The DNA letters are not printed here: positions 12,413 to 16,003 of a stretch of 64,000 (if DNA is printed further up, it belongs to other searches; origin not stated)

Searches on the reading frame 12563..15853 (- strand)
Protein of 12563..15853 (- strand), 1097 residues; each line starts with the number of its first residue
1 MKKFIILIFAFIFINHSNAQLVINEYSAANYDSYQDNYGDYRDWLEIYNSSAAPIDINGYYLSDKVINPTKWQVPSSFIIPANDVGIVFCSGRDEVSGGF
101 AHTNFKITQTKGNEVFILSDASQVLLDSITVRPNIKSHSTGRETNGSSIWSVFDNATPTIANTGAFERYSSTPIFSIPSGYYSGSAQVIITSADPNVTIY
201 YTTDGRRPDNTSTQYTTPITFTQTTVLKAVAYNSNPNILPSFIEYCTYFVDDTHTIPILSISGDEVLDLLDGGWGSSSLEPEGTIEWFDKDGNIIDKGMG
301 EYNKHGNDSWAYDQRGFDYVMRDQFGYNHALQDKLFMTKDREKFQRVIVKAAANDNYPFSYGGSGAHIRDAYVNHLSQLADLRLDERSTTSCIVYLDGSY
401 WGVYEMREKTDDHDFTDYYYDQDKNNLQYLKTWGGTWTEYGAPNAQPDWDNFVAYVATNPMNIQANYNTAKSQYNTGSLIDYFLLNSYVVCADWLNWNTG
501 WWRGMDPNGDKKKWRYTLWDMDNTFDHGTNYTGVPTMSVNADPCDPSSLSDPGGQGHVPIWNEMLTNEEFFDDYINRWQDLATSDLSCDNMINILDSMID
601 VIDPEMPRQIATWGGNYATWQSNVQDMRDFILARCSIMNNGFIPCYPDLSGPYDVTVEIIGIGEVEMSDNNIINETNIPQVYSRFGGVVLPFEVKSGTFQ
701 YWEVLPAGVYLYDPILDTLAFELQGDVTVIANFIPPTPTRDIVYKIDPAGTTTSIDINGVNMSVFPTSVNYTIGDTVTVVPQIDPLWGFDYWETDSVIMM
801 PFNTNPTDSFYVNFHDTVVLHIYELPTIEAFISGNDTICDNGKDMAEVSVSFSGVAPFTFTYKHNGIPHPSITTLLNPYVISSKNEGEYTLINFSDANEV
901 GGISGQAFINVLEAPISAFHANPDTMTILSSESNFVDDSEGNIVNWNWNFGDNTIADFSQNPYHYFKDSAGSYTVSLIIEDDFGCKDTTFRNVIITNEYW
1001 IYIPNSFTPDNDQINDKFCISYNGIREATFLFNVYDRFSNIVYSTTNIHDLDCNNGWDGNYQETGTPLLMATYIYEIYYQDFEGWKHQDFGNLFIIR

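Call 72: search_protein_families(library=pfam, max_evalue=0.001, proteins=[window:12563-15853:-])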
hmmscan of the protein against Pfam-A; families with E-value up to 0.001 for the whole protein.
window:12563-15853:- (1097 aa): 7 families
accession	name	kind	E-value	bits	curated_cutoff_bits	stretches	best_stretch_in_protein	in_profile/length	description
PF08757.17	CotH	-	4.1e-25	89.4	23.8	1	367-636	48-320/322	CotH kinase protein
PF13290.12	CHB_HEX_C_1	-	1.7e-16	60.3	22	1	178-235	2-59/67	Chitobiase/beta-hexosaminidase C-terminal domain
PF13287.12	Fn3_assoc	-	7e-14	52.1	23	1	189-235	2-48/59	Fn3 associated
PF18911.6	PKD_4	-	1.2e-12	48.1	27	1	931-989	22-78/85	PKD domain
PF00932.25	LTD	-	1.3e-11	45.3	34.3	1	16-131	3-107/109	Lamin Tail Domain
PF13585.12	CHU_C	-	5.1e-10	39.8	27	1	1002-1081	2-74/86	CHU_C Type IX secretion signal domain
PF00801.26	PKD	-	1e-06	29.1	23.5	1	934-990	18-76/80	PKD domain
